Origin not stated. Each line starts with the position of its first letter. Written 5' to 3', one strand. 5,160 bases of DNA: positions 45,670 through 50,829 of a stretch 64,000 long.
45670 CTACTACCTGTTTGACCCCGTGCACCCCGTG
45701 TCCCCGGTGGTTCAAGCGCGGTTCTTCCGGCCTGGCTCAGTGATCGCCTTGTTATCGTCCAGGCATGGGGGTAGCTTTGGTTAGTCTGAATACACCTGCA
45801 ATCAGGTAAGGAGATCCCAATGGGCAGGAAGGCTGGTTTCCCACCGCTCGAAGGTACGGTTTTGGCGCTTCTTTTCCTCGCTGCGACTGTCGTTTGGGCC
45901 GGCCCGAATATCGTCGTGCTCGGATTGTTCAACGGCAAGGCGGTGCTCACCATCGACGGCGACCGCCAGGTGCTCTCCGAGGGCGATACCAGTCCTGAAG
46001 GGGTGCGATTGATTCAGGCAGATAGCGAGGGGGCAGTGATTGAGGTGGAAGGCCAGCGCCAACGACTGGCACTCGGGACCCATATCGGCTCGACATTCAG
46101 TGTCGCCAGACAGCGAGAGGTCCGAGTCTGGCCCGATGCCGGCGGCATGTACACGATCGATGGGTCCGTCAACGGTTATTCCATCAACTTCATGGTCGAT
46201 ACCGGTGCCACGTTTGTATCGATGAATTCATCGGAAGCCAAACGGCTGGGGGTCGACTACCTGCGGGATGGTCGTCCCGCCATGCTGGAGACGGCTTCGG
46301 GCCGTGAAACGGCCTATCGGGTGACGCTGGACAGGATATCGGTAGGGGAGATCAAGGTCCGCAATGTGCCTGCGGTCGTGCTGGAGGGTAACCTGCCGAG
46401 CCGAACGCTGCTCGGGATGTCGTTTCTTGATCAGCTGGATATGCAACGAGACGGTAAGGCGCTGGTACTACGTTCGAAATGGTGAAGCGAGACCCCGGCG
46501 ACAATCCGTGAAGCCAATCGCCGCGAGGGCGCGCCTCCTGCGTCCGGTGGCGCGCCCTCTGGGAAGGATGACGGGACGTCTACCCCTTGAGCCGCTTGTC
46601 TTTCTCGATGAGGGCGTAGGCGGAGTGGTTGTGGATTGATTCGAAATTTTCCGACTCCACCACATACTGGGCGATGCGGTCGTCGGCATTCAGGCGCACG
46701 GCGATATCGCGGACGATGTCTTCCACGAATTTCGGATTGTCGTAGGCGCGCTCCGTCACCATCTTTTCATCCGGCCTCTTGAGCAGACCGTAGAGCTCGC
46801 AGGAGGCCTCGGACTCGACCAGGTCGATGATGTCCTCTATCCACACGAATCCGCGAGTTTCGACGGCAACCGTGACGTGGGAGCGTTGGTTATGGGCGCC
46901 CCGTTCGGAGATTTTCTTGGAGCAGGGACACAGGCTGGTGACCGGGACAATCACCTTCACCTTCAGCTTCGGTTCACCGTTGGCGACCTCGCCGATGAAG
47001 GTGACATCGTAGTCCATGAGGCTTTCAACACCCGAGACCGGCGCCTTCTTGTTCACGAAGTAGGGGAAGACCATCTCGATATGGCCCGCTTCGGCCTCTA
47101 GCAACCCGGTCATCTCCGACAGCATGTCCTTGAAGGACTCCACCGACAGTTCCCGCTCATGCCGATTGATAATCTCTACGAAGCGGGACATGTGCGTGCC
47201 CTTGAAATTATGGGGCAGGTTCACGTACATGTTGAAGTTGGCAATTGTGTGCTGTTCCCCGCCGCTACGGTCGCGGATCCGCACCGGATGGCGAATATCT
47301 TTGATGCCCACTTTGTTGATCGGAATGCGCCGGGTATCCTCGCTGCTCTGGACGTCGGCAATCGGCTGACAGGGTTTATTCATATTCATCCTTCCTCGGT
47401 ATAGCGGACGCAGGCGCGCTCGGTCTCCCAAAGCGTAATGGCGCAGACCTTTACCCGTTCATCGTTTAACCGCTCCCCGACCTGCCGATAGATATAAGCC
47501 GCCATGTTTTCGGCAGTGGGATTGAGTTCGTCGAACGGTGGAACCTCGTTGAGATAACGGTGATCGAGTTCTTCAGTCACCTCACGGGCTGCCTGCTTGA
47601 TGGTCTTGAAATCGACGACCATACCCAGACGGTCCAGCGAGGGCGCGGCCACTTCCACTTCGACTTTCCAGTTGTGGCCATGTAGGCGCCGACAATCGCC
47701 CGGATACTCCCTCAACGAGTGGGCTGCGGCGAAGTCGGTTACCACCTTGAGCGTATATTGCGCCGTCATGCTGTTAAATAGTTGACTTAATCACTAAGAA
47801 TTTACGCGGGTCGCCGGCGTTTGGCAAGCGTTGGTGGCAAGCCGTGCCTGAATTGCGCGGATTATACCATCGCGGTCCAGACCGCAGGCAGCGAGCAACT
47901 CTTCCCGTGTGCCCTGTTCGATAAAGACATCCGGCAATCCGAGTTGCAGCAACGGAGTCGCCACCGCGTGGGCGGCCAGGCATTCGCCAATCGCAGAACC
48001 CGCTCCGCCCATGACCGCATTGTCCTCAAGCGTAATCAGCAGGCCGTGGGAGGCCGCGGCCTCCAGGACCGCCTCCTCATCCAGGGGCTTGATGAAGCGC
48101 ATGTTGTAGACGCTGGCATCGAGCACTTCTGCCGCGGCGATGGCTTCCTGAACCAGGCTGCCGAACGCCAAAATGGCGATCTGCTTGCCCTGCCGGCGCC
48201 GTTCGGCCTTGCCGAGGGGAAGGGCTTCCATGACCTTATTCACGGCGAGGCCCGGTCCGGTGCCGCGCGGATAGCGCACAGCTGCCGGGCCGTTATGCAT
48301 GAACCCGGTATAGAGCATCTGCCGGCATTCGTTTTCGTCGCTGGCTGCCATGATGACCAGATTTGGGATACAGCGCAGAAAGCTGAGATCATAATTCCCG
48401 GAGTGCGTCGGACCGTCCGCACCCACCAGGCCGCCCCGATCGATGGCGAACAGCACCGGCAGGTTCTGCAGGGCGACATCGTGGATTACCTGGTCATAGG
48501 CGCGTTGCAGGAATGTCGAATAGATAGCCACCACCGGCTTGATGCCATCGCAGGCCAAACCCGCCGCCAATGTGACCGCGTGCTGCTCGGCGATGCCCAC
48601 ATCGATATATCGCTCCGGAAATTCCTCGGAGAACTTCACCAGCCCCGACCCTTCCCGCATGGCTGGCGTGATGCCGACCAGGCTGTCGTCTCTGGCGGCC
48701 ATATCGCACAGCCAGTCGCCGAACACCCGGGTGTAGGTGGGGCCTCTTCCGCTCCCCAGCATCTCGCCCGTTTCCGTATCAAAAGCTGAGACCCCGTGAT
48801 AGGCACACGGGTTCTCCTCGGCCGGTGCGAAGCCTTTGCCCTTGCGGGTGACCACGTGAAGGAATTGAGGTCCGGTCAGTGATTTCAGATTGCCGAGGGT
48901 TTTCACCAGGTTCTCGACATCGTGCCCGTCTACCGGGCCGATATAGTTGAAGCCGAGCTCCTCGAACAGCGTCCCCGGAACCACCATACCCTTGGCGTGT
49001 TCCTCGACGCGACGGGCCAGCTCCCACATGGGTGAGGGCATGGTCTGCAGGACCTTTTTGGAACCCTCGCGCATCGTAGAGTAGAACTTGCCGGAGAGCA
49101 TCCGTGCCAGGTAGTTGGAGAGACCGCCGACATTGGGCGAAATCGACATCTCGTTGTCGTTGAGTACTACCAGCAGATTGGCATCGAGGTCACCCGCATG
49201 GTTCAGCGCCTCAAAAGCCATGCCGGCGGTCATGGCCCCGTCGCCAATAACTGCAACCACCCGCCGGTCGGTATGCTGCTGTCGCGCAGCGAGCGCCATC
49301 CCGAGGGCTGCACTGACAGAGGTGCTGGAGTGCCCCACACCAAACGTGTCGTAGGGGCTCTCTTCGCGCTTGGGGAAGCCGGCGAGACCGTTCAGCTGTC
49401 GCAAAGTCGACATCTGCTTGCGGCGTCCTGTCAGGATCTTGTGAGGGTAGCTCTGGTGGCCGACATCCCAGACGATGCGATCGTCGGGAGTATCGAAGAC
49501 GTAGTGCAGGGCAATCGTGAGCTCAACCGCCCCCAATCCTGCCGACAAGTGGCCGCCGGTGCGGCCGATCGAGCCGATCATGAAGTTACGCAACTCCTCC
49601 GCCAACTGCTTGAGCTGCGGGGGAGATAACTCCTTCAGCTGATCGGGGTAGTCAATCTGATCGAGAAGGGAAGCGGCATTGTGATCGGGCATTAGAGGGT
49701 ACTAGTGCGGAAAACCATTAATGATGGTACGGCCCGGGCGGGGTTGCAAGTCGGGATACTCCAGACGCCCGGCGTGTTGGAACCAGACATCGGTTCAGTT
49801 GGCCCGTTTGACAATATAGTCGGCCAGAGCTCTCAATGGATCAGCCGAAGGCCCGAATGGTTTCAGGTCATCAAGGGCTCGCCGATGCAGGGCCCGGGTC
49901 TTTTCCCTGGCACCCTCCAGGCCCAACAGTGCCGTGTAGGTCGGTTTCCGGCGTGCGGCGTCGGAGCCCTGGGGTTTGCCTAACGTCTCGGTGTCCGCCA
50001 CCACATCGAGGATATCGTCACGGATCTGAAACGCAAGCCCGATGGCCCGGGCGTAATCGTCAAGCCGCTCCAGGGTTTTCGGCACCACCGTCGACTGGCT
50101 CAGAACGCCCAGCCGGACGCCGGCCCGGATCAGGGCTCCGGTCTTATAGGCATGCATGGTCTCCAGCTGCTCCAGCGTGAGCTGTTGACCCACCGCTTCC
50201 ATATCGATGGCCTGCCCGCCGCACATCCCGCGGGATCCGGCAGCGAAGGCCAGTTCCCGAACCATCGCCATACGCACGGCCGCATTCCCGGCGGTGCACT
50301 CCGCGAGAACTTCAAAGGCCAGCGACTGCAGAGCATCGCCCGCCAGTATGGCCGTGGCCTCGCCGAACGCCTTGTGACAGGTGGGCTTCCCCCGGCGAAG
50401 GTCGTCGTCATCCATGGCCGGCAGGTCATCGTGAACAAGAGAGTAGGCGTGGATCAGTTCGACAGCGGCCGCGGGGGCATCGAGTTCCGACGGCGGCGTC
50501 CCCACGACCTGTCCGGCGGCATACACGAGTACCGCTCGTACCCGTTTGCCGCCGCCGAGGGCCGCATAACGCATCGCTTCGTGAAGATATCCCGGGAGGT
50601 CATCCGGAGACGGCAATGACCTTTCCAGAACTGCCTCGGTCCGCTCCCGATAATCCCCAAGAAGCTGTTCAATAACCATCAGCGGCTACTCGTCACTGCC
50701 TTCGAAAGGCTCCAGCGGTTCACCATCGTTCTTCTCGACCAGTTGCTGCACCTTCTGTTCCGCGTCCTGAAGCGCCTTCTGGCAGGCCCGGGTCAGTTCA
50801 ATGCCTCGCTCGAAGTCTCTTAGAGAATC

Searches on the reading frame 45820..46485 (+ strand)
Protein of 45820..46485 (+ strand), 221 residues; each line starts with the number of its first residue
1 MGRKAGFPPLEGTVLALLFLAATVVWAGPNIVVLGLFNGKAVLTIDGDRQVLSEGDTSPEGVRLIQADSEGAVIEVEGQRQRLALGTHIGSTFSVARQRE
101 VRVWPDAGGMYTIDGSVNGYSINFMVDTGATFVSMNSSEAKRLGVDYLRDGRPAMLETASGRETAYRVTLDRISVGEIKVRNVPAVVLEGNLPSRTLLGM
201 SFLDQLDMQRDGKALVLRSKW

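Call 60: search_protein_families(library=pfam, proteins=[window:45820-46485:+])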
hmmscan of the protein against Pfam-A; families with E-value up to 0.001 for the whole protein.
window:45820-46485:+ (221 aa): 3 families
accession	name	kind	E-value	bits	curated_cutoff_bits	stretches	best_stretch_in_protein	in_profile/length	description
PF13975.11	gag-asp_proteas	-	1.1e-28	100.1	28.2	1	113-204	1-91/92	gag-polyprotein putative aspartyl protease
PF13650.11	Asp_protease_2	-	1.4e-23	83.8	24.3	1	114-202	2-90/90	Aspartyl protease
PF16537.11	T2SSB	-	0.00038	20.5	28.4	1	48-83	23-58/60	Type II secretion system protein B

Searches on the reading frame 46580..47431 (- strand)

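Call 60: search_protein_families(library=pfam, proteins=[window:46580-47431:-])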
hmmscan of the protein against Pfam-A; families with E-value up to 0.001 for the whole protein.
window:46580-47431:- (283 aa): 1 family
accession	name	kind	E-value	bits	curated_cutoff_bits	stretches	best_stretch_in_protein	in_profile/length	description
PF02649.19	GCHY-1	-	6.8e-102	340.9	25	1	25-273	2-260/260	Type I GTP cyclohydrolase folE2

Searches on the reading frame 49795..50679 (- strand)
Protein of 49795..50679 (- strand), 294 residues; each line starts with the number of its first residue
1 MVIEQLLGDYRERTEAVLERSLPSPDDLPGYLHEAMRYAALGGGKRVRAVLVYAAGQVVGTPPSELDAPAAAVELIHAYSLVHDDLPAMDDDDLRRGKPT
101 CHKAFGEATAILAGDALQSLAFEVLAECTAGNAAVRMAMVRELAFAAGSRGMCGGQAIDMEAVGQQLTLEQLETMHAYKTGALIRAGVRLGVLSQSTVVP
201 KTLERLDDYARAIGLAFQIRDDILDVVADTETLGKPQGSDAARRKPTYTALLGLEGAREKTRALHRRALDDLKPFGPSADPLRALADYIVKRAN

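Call 60: search_protein_families(library=pfam, proteins=[window:49795-50679:-])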
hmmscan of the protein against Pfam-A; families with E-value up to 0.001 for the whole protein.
window:49795-50679:- (294 aa): 1 family
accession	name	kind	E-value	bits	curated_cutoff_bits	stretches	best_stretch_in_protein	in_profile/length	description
PF00348.22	polyprenyl_synt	-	3.2e-60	203.9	27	1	31-265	3-230/251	Polyprenyl synthetase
